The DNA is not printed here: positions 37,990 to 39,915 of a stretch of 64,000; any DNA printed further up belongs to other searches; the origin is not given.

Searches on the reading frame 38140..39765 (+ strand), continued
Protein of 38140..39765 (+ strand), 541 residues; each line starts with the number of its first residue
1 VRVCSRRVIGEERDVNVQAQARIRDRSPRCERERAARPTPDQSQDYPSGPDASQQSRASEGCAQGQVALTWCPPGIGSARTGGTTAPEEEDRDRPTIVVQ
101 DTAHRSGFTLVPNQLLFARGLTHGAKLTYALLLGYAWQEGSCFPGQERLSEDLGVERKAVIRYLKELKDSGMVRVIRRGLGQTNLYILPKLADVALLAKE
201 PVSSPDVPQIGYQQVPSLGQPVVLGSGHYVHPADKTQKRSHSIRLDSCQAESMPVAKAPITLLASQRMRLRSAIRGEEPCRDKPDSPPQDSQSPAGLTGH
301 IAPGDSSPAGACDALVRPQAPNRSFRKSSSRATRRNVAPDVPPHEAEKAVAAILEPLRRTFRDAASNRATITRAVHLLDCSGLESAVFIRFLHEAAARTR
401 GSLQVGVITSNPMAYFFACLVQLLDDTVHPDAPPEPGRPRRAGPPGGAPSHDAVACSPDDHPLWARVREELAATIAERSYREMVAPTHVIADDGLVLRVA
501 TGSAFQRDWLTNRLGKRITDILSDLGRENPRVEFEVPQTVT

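Call 53: find_encoding_contigs(protein=P0010, flank=5000, max_places=2)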
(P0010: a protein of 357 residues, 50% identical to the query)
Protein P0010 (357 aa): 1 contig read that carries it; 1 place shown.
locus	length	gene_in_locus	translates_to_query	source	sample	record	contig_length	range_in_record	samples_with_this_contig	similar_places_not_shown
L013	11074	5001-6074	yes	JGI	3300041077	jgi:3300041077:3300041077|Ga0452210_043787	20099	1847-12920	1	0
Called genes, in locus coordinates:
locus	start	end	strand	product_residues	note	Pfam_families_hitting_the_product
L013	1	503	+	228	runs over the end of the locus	-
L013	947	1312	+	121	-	PF02604:PhdYeFM_antitox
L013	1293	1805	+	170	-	PF13470:PIN_3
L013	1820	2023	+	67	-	-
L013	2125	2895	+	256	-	PF00142:Fer4_NifH (faint), PF01656:CbiA, PF02374:ArsA_ATPase (weak), PF06564:CBP_BcsQ, PF09140:MipZ (weak), PF10609:ParA, PF13614:AAA_31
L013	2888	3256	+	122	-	-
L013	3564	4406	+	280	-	PF20720:nSTAND3 (faint), PF01637:ATPase_2 (weak), PF13191:AAA_16, PF13401:AAA_22, PF09848:SLFN-g3_helicase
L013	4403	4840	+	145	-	-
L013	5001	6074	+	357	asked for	PF13730:HTH_36, PF11638:DnaA_N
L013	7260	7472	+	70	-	-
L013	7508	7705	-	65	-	-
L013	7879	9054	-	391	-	PF01381:HTH_3 (weak), PF12844:HTH_19 (faint), PF13560:HTH_31 (faint)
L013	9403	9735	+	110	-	-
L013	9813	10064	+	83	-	-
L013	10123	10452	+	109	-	-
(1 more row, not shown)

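Call 54: find_encoding_contigs(protein=P0004, flank=5000, max_places=2)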
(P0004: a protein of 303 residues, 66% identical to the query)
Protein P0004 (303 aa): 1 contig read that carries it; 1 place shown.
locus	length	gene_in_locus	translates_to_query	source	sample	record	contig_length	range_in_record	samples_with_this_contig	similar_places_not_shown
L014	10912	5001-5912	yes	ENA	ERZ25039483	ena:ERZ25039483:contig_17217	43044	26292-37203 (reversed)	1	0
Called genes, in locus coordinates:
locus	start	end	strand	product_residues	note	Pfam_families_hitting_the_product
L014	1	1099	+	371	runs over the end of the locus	PF00004:AAA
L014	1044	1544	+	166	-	-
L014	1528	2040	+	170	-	PF18173:bacHORMA_2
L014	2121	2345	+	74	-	-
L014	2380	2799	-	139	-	-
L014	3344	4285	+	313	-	PF12728:HTH_17, PF00142:Fer4_NifH (weak), PF01656:CbiA, PF02374:ArsA_ATPase, PF06564:CBP_BcsQ, PF09140:MipZ (weak), PF10609:ParA, PF13614:AAA_31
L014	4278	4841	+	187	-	-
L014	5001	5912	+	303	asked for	PF13730:HTH_36, PF13545:HTH_Crp_2 (faint)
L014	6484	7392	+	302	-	PF13814:Replic_Relax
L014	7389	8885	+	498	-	PF01935:DUF87 (weak), PF10412:TrwB_AAD_bind (faint)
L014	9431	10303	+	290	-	-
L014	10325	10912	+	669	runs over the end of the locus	PF10412:TrwB_AAD_bind (faint), PF12696:TraG-D_C (weak)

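Call 55: find_encoding_contigs(protein=P0008, flank=5000, max_places=2)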
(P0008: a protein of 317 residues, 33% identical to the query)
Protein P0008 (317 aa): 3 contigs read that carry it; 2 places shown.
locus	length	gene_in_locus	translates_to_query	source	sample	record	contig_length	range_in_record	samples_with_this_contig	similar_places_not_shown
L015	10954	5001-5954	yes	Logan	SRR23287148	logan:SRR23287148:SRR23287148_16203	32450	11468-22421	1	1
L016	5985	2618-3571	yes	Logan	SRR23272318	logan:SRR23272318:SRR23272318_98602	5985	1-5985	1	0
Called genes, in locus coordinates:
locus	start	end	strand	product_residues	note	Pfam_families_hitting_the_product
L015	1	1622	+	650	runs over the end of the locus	PF09369:MZB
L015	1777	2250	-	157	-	-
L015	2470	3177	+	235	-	PF21984:DnaD_N, PF13730:HTH_36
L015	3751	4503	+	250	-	PF00142:Fer4_NifH (weak), PF01656:CbiA, PF02374:ArsA_ATPase (weak), PF06564:CBP_BcsQ, PF09140:MipZ, PF10609:ParA, PF13614:AAA_31, PF00142:Fer4_NifH (weak)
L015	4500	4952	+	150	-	-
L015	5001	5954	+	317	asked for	PF13730:HTH_36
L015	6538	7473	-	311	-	PF00436:SSB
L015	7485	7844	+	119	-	-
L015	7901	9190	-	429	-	-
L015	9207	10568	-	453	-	PF13560:HTH_31 (weak)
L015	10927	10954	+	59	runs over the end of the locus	-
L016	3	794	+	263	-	?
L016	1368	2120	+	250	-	PF00142:Fer4_NifH (weak), PF01656:CbiA, PF02374:ArsA_ATPase (weak), PF06564:CBP_BcsQ, PF09140:MipZ, PF10609:ParA, PF13614:AAA_31, PF00142:Fer4_NifH (weak)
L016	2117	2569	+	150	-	-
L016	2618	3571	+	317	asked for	PF13730:HTH_36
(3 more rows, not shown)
